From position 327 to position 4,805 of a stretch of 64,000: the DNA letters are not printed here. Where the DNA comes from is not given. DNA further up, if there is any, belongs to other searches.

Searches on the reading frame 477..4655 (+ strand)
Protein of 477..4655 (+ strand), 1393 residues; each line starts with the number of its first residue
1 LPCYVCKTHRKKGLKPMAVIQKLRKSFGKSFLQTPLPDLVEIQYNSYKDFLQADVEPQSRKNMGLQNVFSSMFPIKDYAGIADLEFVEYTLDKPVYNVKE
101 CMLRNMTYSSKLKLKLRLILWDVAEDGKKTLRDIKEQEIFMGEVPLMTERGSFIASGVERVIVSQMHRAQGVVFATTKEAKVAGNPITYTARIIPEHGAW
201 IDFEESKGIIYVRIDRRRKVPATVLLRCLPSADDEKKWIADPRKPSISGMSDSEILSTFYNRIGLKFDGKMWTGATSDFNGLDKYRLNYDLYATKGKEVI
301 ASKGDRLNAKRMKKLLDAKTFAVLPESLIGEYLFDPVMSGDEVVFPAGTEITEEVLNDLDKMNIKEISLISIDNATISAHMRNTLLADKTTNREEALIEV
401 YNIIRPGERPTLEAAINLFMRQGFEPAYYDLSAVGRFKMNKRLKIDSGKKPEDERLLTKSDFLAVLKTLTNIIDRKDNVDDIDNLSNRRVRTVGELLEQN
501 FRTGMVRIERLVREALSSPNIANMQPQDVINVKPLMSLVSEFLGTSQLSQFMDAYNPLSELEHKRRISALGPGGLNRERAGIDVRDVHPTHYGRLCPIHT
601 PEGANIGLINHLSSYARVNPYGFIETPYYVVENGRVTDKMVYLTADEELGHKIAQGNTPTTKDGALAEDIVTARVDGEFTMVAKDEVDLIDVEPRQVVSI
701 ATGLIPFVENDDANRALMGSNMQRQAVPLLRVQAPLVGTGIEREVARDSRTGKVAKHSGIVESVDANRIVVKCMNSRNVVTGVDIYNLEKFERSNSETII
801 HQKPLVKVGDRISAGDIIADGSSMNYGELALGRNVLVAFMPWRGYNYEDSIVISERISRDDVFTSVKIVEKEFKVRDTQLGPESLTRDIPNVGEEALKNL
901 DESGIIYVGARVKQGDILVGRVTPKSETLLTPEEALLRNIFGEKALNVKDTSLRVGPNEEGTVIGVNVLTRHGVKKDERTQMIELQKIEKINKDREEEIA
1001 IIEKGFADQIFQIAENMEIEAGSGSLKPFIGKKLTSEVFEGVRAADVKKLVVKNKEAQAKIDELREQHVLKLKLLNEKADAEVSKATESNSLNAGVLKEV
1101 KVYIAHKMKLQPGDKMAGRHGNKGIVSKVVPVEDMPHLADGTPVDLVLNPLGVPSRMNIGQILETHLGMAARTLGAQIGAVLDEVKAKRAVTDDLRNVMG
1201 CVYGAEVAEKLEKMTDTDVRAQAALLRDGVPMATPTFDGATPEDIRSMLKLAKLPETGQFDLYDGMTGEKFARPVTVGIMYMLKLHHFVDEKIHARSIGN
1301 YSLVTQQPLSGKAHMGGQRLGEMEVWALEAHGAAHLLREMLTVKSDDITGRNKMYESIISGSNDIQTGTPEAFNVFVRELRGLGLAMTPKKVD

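Call 13: search_protein_families(library=pfam, proteins=[window:477-4655:+], max_evalue=0.001)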
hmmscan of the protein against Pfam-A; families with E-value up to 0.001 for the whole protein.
window:477-4655:+ (1393 aa): 6 families
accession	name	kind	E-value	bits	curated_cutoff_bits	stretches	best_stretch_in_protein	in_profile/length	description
PF00562.33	RNA_pol_Rpb2_6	-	1.1e-128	430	23.4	1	754-1313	1-372/373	RNA polymerase Rpb2, domain 6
PF04565.21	RNA_pol_Rpb2_3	-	1.5e-29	102.4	21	1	550-618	1-68/68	RNA polymerase Rpb2, domain 3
PF04560.25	RNA_pol_Rpb2_7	-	1.5e-25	89.9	32.1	1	1316-1388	1-83/87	RNA polymerase Rpb2, domain 7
PF04563.20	RNA_pol_Rpb2_1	-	6.3e-24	85.1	28.2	1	39-535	2-201/203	RNA polymerase beta subunit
PF10385.14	RNA_pol_Rpb2_45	-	4.5e-23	81.5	28.2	1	628-692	1-65/66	RNA polymerase beta subunit external 1 domain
PF04561.19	RNA_pol_Rpb2_2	-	2.2e-18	67.1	21.7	2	371-491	77-190/190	RNA polymerase Rpb2, domain 2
